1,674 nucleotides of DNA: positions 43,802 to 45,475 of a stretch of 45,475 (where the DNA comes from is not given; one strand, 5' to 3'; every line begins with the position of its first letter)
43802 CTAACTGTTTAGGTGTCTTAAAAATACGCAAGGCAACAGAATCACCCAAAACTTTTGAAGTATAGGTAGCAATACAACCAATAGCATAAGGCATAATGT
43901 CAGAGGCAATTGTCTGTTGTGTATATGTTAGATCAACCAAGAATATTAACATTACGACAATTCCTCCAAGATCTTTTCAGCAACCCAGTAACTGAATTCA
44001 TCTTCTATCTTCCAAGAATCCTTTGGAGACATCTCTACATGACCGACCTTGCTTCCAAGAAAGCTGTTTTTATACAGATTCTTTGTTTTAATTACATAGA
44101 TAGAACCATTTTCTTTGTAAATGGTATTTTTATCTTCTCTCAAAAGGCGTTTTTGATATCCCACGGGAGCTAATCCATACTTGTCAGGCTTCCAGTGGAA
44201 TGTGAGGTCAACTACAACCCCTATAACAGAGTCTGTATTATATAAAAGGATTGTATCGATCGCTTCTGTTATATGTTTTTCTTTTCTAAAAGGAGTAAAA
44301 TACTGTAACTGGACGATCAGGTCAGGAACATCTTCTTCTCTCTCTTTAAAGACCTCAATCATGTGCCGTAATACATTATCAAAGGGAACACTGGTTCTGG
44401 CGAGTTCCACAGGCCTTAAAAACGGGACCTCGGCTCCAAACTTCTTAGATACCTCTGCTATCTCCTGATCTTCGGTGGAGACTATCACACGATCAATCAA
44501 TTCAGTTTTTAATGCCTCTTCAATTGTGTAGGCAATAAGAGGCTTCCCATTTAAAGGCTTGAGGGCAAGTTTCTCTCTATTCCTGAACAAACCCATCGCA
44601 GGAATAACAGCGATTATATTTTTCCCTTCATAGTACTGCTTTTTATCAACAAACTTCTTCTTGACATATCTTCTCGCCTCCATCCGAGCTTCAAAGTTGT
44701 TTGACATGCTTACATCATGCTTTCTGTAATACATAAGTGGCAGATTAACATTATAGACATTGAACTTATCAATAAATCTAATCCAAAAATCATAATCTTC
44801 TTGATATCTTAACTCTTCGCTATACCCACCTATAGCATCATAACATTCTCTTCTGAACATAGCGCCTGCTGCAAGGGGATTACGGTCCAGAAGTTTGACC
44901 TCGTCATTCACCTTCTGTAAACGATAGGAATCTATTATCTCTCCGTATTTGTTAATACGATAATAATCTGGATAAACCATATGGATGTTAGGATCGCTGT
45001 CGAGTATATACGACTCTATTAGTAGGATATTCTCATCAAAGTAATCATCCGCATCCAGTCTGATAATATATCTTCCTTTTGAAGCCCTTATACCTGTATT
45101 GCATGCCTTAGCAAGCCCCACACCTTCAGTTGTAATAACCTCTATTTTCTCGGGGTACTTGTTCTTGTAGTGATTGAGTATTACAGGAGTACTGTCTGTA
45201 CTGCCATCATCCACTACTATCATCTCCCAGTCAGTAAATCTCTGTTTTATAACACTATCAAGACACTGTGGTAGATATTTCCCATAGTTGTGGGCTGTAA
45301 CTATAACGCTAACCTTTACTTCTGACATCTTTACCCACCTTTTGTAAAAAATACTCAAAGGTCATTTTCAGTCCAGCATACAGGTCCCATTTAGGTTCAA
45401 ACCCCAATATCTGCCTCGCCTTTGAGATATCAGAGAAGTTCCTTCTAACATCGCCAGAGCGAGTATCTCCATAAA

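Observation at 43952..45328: GT2-cytidylyltransferase fusion A heads the radical-SAM/NeuB module and is a distant paralogue of fusion B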

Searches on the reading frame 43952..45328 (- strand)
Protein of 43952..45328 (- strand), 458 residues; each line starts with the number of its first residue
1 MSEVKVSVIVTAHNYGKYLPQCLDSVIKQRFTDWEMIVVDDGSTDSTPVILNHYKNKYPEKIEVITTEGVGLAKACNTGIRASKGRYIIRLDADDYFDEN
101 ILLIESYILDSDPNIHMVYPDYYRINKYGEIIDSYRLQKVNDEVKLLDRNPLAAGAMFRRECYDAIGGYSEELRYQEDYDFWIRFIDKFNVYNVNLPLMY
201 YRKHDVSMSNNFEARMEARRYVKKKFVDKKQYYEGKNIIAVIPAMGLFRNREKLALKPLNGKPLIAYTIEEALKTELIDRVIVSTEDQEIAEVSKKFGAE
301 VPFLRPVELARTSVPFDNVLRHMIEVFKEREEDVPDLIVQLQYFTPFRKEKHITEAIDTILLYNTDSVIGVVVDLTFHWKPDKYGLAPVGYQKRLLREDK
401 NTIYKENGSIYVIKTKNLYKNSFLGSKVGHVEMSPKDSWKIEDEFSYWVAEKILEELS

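Call 5: search_protein_families(library=pfam, proteins=[window:43952-45328:-], max_evalue=0.01)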
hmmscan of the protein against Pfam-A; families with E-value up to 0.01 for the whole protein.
window:43952-45328:- (458 aa): 5 families
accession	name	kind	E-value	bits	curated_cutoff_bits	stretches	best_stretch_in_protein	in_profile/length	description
PF00535.33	Glycos_transf_2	-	7.3e-31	107.8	23.3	1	7-100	1-94/168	Glycosyl transferase family 2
PF02348.25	CTP_transf_3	-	2.6e-16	60.5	22.6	1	255-430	17-179/217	Cytidylyltransferase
PF10111.15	Glyco_tranf_2_2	-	5.4e-13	49.5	27.3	1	22-212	15-225/276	Glycosyltransferase like family 2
PF13641.12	Glyco_tranf_2_3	-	8.9e-10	39.4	27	1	6-184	3-193/230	Glycosyltransferase like family 2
PF12804.13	NTP_transf_3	-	0.0033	18.1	27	1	255-301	17-62/160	MobA-like NTP transferase domain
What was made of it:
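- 43952..45328 (-): Fusion A coding sequence (458 aa): GT2 domain plus pseudo-cytidylyltransferase domain. Pfam (call 5).
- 44645..45328 (-): GT2 (GT-A fold) domain, aa 1-228. PF00535 at E 7e-31 (call 5).
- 43955..44623 (-): Pseudo-cytidylyltransferase domain, aa 236-458 (NeuA/PseF fold). PF02348 at 60.5 bits (call 5).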

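Call 11: find_homologous_proteins(query=window:43952-45328:-, max_evalue=0.00001)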
Query window:43952-45328:- (458 aa): 5542 proteins with E <= 0.00001 among 8000 candidates; the best 120 are listed.
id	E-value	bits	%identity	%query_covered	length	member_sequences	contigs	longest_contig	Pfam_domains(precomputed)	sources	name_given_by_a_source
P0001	0.0e+0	1035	100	100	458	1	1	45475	PF10111.15,PF13641.13,PF00535.33,PF02348.26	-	-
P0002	1.9e-234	796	76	98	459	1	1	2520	PF10111.15,PF13641.13,PF00535.33,PF02348.26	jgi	jgi:glycosyltransferase involved in cell wall biosynthesis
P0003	2.0e-233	793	76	99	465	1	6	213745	PF10111.15,PF13641.13,PF00535.33,PF02348.26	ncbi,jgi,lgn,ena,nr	ncbi:MAG: glycosyltransferase [Nitrospirae bacterium]|nr:glycosyltransferase [Nitrospirota bacterium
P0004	3.8e-233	792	77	99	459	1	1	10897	PF10111.15,PF13641.13,PF00535.33,PF02348.26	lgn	-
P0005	6.5e-231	785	75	99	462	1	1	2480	PF10111.15,PF13641.13,PF00535.33,PF02348.26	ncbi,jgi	ncbi:MAG: glycosyltransferase [Planctomycetota bacterium]|jgi:glycosyltransferase involved in cell w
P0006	4.1e-227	772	74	99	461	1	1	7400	PF10111.15,PF13641.13,PF00535.33,PF02348.26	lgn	-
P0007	1.9e-226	770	72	99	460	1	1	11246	PF10111.15,PF13641.13,PF00535.33,PF02348.26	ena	-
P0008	2.4e-226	770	73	99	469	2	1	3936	PF10111.15,PF13641.13,PF00535.33,PF02348.26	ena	-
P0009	5.6e-226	769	73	99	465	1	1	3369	PF10111.15,PF13641.13,PF00535.33,PF02348.26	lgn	-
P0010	5.3e-225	765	72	99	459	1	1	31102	PF10111.15,PF13641.13,PF00535.33,PF02348.26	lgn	-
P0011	2.7e-224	763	73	99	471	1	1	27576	PF10111.15,PF13641.13,PF00535.33,PF02348.26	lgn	-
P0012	3.4e-223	759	72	99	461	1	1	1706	PF10111.15,PF13641.13,PF00535.33,PF02348.26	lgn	-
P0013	5.8e-223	759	72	99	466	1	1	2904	PF10111.15,PF13641.13,PF00535.33,PF02348.26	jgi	-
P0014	7.2e-223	758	73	99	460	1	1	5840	PF10111.15,PF13641.13,PF00535.33,PF02348.26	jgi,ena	-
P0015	2.5e-221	753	72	98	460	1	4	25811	PF10111.15,PF13641.13,PF00535.33,PF02348.26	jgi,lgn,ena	jgi:glycosyltransferase involved in cell wall biosynthesis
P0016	9.8e-220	748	71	99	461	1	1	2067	PF10111.15,PF13641.13,PF00535.33,PF02348.26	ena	-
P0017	2.1e-218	744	72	98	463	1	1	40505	PF10111.15,PF13641.13,PF00535.33,PF02348.26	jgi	jgi:glycosyltransferase involved in cell wall biosynthesis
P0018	1.2e-217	741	70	99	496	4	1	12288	PF10111.15,PF13641.13,PF00535.33,PF02348.26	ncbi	-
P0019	1.8e-217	741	70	99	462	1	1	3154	PF10111.15,PF13641.13,PF00535.33,PF02348.26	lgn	-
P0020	9.1e-216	735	68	99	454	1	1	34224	PF10111.15,PF13641.13,PF00535.33,PF02348.26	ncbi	ncbi:glycosyltransferase [Candidatus Omnitrophota bacterium]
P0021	3.4e-215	733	70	99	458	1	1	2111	PF10111.15,PF13641.13,PF00535.33,PF02348.26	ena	-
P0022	1.2e-213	728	70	99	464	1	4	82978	PF10111.15,PF13641.13,PF00535.33,PF02348.26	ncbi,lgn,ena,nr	ncbi:MAG: glycosyltransferase [Candidatus Omnitrophica bacterium]|nr:glycosyltransferase [Candidatus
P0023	6.2e-211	719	69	98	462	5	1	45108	PF10111.15,PF13641.13,PF00535.33,PF02348.26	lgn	-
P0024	6.3e-211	719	67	98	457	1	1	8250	PF10111.15,PF13641.13,PF00535.33,PF02348.26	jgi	jgi:CMP-N-acetylneuraminic acid synthetase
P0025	7.3e-211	719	69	99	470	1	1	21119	PF10111.15,PF13641.13,PF00535.33,PF02348.26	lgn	-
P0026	1.5e-208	711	68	99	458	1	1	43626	PF10111.15,PF13641.13,PF00535.33,PF02348.26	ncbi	ncbi:glycosyltransferase [Candidatus Omnitrophota bacterium]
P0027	5.8e-206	703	67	99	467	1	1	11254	PF10111.15,PF13641.13,PF00535.33,PF02348.26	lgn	-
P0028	3.8e-205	700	67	98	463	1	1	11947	PF10111.15,PF13641.13,PF00535.33,PF02348.26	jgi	-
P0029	1.1e-204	698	67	99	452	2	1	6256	PF10111.15,PF13641.13,PF00535.33,PF02348.26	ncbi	-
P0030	5.8e-201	686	64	99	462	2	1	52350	PF10111.15,PF13641.13,PF00535.33,PF02348.26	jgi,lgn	-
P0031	4.9e-196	670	64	98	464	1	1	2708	PF10111.15,PF13641.13,PF00535.33,PF02348.26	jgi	-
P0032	1.4e-189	649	63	99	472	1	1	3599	PF10111.15,PF13641.13,PF00535.33,PF02348.26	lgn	-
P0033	1.9e-181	622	59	98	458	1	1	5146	PF10111.15,PF13641.13,PF00535.33,PF12804.14,PF02348.26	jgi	jgi:CMP-N-acetylneuraminic acid synthetase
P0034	3.5e-176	604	58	99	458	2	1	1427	PF10111.15,PF13641.13,PF00535.33,PF12804.14,PF02348.26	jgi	-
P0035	6.0e-175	600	58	98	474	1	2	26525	PF10111.15,PF13641.13,PF00535.33,PF02348.26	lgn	-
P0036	3.4e-173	595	56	98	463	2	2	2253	PF10111.15,PF13641.13,PF00535.33,PF12804.14,PF02348.26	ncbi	-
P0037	4.8e-172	591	57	99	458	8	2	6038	PF10111.15,PF13641.13,PF00535.33,PF12804.14,PF02348.26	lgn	-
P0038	5.6e-171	587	57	99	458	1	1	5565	PF10111.15,PF13641.13,PF00535.33,PF02348.26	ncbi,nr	ncbi:MAG: glycosyltransferase [Elusimicrobia bacterium]|nr:glycosyltransferase [Elusimicrobiota bact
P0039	5.9e-171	587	58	99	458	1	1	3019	PF10111.15,PF13641.13,PF00535.33,PF02348.26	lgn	-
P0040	1.0e-170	586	56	100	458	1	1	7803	PF10111.15,PF13641.13,PF00535.33,PF02348.26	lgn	-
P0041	2.5e-170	585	56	99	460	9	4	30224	PF10111.15,PF13641.13,PF00535.33,PF12804.14,PF02348.26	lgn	-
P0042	5.5e-170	584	57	99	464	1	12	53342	PF10111.15,PF13641.13,PF00535.33,PF02348.26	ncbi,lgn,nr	ncbi:MAG: glycosyltransferase [Candidatus Omnitrophica bacterium]|nr:glycosyltransferase [Candidatus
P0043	1.8e-169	582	58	99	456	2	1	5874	PF10111.15,PF13641.13,PF00535.33,PF02348.26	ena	-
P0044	3.0e-169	582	57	99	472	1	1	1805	PF10111.15,PF13641.13,PF00535.33,PF02348.26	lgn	-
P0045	5.7e-169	581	57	99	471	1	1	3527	PF10111.15,PF13641.13,PF00535.33,PF02348.26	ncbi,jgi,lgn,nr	ncbi:MAG: glycosyltransferase [Candidatus Omnitrophica bacterium]|nr:glycosyltransferase [Candidatus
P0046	1.7e-168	579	58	98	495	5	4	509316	PF10111.15,PF13641.13,PF00535.33,PF02348.26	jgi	jgi:CMP-N-acetylneuraminic acid synthetase/GT2 family glycosyltransferase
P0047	2.4e-168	579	56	99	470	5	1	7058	PF10111.15,PF13641.13,PF00535.33,PF02348.26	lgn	-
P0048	3.6e-168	578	56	99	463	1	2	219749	PF10111.15,PF13641.13,PF00535.33,PF02348.26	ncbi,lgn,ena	-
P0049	7.1e-168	577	56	98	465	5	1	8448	PF10111.15,PF13641.13,PF00535.33,PF02348.26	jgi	-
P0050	2.1e-167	575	75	74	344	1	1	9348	PF02348.26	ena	-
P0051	2.5e-167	575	57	99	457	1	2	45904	PF10111.15,PF13641.13,PF00535.33,PF02348.26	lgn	-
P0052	6.0e-167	574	57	98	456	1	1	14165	PF10111.15,PF13641.13,PF00535.33,PF02348.26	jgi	jgi:CMP-N-acetylneuraminic acid synthetase/GT2 family glycosyltransferase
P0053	1.9e-166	572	56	99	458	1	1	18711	PF10111.15,PF13641.13,PF00535.33,PF02348.26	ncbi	-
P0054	1.9e-166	572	56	100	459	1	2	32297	PF10111.15,PF13641.13,PF00535.33,PF12804.14,PF02348.26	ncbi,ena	-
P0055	8.5e-166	570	56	100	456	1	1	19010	PF10111.15,PF13641.13,PF00535.33,PF02348.26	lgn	-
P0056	2.2e-165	569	57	98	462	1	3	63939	PF10111.15,PF13641.13,PF00535.33,PF02348.26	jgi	-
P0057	3.0e-165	568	57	98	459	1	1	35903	PF10111.15,PF13641.13,PF00535.33,PF02348.26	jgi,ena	-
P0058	1.2e-164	566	57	98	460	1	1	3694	PF10111.15,PF13641.13,PF00535.33,PF02348.26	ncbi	-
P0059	3.1e-164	565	54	99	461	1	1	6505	PF10111.15,PF13641.13,PF00535.33,PF02348.26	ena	-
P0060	5.6e-164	564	57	99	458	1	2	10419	PF10111.15,PF13641.13,PF00535.33,PF02348.26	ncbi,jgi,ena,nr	ncbi:MAG: hypothetical protein DRP11_01245 [Candidatus Aenigmatarchaeota archaeon]|nr:MAG: hypotheti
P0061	5.8e-164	564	55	100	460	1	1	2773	PF10111.15,PF13641.13,PF00535.33,PF02348.26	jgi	jgi:CMP-N-acetylneuraminic acid synthetase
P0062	9.4e-164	563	55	98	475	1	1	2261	PF10111.15,PF13641.13,PF00535.33,PF02348.26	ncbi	-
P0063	3.1e-163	562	56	99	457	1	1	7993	PF10111.15,PF13641.13,PF00535.33,PF02348.26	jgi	jgi:glycosyltransferase involved in cell wall biosynthesis/CMP-N-acetylneuraminic acid synthetase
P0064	8.4e-161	554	55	97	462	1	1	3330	PF10111.15,PF13641.13,PF00535.33,PF02348.26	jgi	jgi:CMP-N-acetylneuraminic acid synthetase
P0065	9.2e-161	554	55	99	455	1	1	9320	PF10111.15,PF13641.13,PF00535.33,PF02348.26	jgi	jgi:glycosyltransferase involved in cell wall biosynthesis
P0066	1.4e-160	553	55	98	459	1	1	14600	PF10111.15,PF13641.13,PF00535.33,PF02348.26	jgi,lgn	jgi:CMP-N-acetylneuraminic acid synthetase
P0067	1.5e-160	553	52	98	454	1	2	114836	PF10111.15,PF13641.13,PF00535.33,PF12804.14,PF02348.26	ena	-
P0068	7.0e-160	551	56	98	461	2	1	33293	PF10111.15,PF13641.13,PF00535.33,PF02348.26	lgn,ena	-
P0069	1.3e-159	550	55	99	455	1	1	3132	PF10111.15,PF13641.13,PF00535.33,PF02348.26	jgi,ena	-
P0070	4.9e-159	548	54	98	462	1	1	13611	PF10111.15,PF13641.13,PF00535.33,PF02348.26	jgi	jgi:CMP-N-acetylneuraminic acid synthetase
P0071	6.1e-158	544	55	98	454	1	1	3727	PF10111.15,PF13641.13,PF00535.33,PF02348.26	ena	-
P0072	9.7e-158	544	54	99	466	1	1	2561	PF10111.15,PF13641.13,PF00535.33,PF02348.26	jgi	-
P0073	1.3e-157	543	55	98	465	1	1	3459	PF10111.15,PF13641.13,PF00535.33,PF02348.26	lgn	-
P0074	1.5e-157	543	51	98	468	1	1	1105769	PF10111.15,PF13641.13,PF00535.33,PF02348.26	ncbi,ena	-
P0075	2.6e-157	542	52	99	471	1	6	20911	PF10111.15,PF13641.13,PF00535.33,PF02348.26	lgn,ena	-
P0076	3.0e-157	542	55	99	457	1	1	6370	PF10111.15,PF13641.13,PF00535.33,PF12804.14,PF02348.26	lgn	-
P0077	4.6e-157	541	55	98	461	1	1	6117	PF10111.15,PF13641.13,PF00535.33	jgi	-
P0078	5.0e-157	541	54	98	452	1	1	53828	PF10111.15,PF13641.13,PF00535.33,PF02348.26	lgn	-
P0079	5.0e-157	541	55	99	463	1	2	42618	PF10111.15,PF13641.13,PF00535.33,PF02348.26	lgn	-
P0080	9.2e-157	540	54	98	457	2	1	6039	PF10111.15,PF13641.13,PF00535.33,PF02348.26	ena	-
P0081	1.3e-156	540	55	99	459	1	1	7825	PF10111.15,PF13641.13,PF00535.33,PF02348.26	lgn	-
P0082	1.6e-156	540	55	98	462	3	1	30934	PF10111.15,PF13641.13,PF00535.33,PF02348.26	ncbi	-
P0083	1.7e-156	540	55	99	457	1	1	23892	PF10111.15,PF13641.13,PF00535.33,PF02348.26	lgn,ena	-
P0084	2.2e-156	539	53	98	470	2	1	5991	PF10111.15,PF13641.13,PF00535.33,PF02348.26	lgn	-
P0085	8.1e-156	537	51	100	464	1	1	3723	PF10111.15,PF13641.13,PF00535.33,PF02348.26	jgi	jgi:CMP-N-acetylneuraminic acid synthetase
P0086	8.6e-156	537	53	99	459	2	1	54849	PF10111.15,PF13641.13,PF00535.33,PF02348.26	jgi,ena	jgi:glycosyltransferase involved in cell wall biosynthesis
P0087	1.2e-155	537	54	99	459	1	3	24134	PF10111.15,PF13641.13,PF00535.33,PF02348.26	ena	-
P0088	2.4e-155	536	52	99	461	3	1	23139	PF10111.15,PF13641.13,PF00535.33,PF02348.26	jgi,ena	-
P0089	3.0e-155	535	53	99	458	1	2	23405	PF10111.15,PF13641.13,PF00535.33,PF12804.14,PF02348.26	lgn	-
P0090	1.9e-154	533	51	99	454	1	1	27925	PF10111.15,PF13641.13,PF00535.33,PF12804.14,PF02348.26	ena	-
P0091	5.9e-154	531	53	99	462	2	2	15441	PF10111.15,PF13641.13,PF00535.33,PF02348.26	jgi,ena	-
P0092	2.2e-153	529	52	99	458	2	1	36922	PF10111.15,PF13641.13,PF00535.33,PF12804.14,PF02348.26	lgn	-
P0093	2.4e-153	529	51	99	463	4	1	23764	PF10111.15,PF13641.13,PF00535.33,PF12804.14,PF02348.26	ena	-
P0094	2.5e-153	529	55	99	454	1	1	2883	PF10111.15,PF13641.13,PF00535.33,PF02348.26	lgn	-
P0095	9.2e-153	527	54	99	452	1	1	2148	PF10111.15,PF13641.13,PF00535.33,PF02348.26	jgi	-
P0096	1.4e-152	527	48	99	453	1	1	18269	PF10111.15,PF13641.13,PF00535.33,PF12804.14,PF02348.26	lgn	-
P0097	2.5e-152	526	58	88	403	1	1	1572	PF10111.15,PF13641.13,PF00535.33,PF12804.14,PF02348.26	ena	-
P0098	3.0e-152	526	51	99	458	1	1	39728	PF10111.15,PF13641.13,PF00535.33,PF02348.26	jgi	jgi:GT2 family glycosyltransferase/CMP-N-acetylneuraminic acid synthetase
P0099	1.0e-151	524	53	100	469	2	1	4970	PF10111.15,PF13641.13,PF00535.33,PF02348.26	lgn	-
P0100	1.1e-151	524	54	100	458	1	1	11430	PF10111.15,PF13641.13,PF00535.33,PF02348.26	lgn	-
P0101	1.3e-151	523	52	97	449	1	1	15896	PF10111.15,PF13641.13,PF00535.33,PF12804.14,PF02348.26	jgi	jgi:CMP-N-acetylneuraminic acid synthetase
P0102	1.6e-151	523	51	99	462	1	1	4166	PF10111.15,PF13641.13,PF00535.33,PF02348.26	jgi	-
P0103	2.6e-151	522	54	99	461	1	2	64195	PF10111.15,PF13641.13,PF00535.33,PF02348.26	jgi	-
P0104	5.6e-151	521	53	99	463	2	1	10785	PF10111.15,PF13641.13,PF00535.33,PF02348.26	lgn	-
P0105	7.8e-151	521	53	99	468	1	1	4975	PF10111.15,PF13641.13,PF00535.33,PF02348.26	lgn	-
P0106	8.3e-151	521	53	99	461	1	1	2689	PF10111.15,PF13641.13,PF00535.33,PF02348.26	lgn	-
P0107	1.4e-150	520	52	99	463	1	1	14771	PF10111.15,PF13641.13,PF00535.33,PF12804.14,PF02348.26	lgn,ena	-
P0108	2.2e-150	519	50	98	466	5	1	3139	PF10111.15,PF13641.13,PF00535.33,PF12804.14,PF02348.26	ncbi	-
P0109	2.4e-150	519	49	99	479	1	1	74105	PF10111.15,PF13641.13,PF00535.33,PF02348.26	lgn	-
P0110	3.2e-150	519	52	99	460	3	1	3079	PF10111.15,PF13641.13,PF00535.33,PF12804.14,PF02348.26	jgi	jgi:CMP-N-acetylneuraminic acid synthetase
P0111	3.7e-150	519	53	98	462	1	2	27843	PF10111.15,PF13641.13,PF00535.33,PF02348.26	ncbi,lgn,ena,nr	ncbi:MAG TPA: glycosyltransferase [Hadesarchaea archaeon]|nr:glycosyltransferase [Hadesarchaea archa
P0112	9.4e-150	517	53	100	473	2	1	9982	PF10111.15,PF13641.13,PF00535.33,PF02348.26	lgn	-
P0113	9.5e-150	517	51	99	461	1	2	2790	PF10111.15,PF13641.13,PF00535.33,PF12804.14,PF02348.26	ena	-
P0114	1.1e-149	517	54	99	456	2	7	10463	PF10111.15,PF13641.13,PF00535.33,PF02348.26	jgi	-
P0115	1.2e-149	517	51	98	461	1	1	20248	PF10111.15,PF13641.13,PF00535.33,PF02348.26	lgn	-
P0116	1.4e-149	517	51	98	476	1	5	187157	PF10111.15,PF13641.13,PF00535.33,PF02348.26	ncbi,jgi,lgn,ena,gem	-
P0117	4.1e-149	515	53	99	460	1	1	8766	PF10111.15,PF13641.13,PF00535.33,PF02348.26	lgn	-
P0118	6.4e-149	515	50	98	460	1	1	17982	PF10111.15,PF13641.13,PF00535.33,PF12804.14,PF02348.26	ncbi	ncbi:MAG: glycosyltransferase [Alphaproteobacteria bacterium]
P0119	7.2e-149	514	52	99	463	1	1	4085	PF10111.15,PF13641.13,PF00535.33,PF02348.26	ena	-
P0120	4.0e-148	512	52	99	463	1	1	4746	PF10111.15,PF13641.13,PF00535.33,PF02348.26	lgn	-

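Call 13: search_protein_families(library=ncbifam, proteins=[window:43952-45328:-], max_evalue=0.00001)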
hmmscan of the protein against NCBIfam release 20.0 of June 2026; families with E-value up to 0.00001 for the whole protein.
window:43952-45328:- (458 aa): 24 families
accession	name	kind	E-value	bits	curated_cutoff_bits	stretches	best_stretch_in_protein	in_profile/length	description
NF053739.1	GlytfEpsEBac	equivalog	3.1e-28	98.5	450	1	5-205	2-206/265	glycosyltransferase EpsE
TIGR03584.1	PseF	equivalog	9.6e-26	90.8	205.7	1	239-425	1-190/222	pseudaminic acid cytidylyltransferase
NF007482.0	PRK10073.1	equivalog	5.3e-23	81.5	423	1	3-100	5-101/334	glycosyltransferase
NF047683.1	TeichurnBiosyTuaG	equivalog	2.3e-22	79.9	400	1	4-215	6-217/252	teichuronic acid biosynthesis protein TuaG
NF041875.1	EPS_EpsD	equivalog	2.2e-19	70.1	370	1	6-185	1-189/325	exopolysaccharide biosynthesis glycosyltransferase EpsD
TIGR03937.1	PgaC_IcaA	equivalog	1.9e-15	56.7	422.3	1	5-103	46-144/407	poly-beta-1,6-N-acetyl-D-glucosamine synthase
TIGR04283.1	glyco_like_mftF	equivalog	4.8e-14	52.5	182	1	6-185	1-169/221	TIGR04283 family arsenosugar biosynthesis glycosyltransferase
TIGR03965.1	mycofact_glyco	equivalog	1.8e-12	46.9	280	1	5-187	75-265/467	mycofactocin biosynthesis glycosyltransferase MftF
NF038302.1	EPS_HpsE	equivalog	5.6e-12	45.3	300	1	5-100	2-102/307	hormogonium polysaccharide biosynthesis glycosyltransferase HpsE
TIGR03111.1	glyc2_xrt_Gpos1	hypoth_equivalog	1.2e-10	40.8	363.95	1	5-117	50-164/439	TIGR03111 family XrtG-associated glycosyltransferase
NF050050.1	ProtGlycPglI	equivalog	5.5e-10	39.1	500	1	5-102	3-101/306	GalNAc(5)-diNAcBac-PP-undecaprenol beta-1,3-glucosyltransferase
NF038299.1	EPS_HpsN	equivalog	7.5e-10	38.3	425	1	5-135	2-132/317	hormogonium polysaccharide biosynthesis glycosyltransferase HpsN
NF003952.0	PRK05450.1-5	subfamily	1.8e-09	37.1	193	1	237-363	2-119/250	3-deoxy-manno-octulosonate cytidylyltransferase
NF003950.0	PRK05450.1-3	subfamily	5e-09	35.9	234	1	255-361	20-118/248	3-deoxy-manno-octulosonate cytidylyltransferase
NF041394.1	GtaseAglG_Halo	equivalog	1.5e-08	34.3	440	1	5-100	2-98/304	glucosyl-dolichyl phosphate glucuronosyltransferase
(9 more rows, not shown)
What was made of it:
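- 43955..44623 (-): PseF model scores 90.8 bits, below its cutoff of 205.7 (call 13).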

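Call 14: search_solved_structures(query=A1, max_evalue=0.001, show_alignments=0)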
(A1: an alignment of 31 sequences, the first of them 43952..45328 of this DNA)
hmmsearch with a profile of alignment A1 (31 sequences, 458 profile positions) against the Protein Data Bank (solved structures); distinct sequences matched with E-value up to 0.001: 48.
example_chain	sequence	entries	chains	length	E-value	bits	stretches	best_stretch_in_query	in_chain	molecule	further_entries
6p61_A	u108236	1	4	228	1.6e-46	162.1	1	3-218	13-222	Glycosyltransferase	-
2z87_A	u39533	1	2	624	1e-42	149.5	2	4-184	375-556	Chondroitin synthase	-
2z86_A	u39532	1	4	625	1e-42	149.5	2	4-184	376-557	Chondroitin synthase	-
3bcv_A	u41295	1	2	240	5.5e-27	97.7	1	3-150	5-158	Putative glycosyltransferase protein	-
5hea_A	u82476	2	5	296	6e-27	97.6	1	5-113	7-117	Putative glycosyltransferase (GalT1)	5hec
9ftb_A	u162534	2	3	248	7.6e-23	84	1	235-416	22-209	NeuA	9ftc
8vh7_A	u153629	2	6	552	1.1e-22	83.5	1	3-220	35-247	Heparosan synthase B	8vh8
8viw_A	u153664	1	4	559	1.2e-22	83.4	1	3-220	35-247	Heparosan synthase B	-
9t4z_A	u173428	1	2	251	1.3e-21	79.9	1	232-453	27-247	PpNeuA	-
6ifd_A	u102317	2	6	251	5e-21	78.1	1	230-452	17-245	CMP-N-acetylneuraminate Synthetase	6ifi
5tze_C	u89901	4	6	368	2e-20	76.1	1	4-181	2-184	Glycosyl transferase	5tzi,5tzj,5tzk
5tz8_A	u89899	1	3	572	6.3e-20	74.4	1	4-181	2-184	Glycosyl transferase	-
1qwj_A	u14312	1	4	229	4.8e-18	68.2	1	252-451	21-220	cytidine monophospho-N-acetylneuraminic acid synthetase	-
1eyr_A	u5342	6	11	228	8.4e-18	67.4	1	233-454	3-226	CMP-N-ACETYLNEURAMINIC ACID SYNTHETASE | N-acylneuraminate cytidylyltransferase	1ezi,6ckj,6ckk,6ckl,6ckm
1h7l_A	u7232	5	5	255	1.6e-16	63.2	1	3-132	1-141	SPORE COAT POLYSACCHARIDE BIOSYNTHESIS PROTEIN SPSA | PROTEIN (SPORE COAT POLYSACCHARIDE BIOSYNTHESIS PROTEIN SPSA)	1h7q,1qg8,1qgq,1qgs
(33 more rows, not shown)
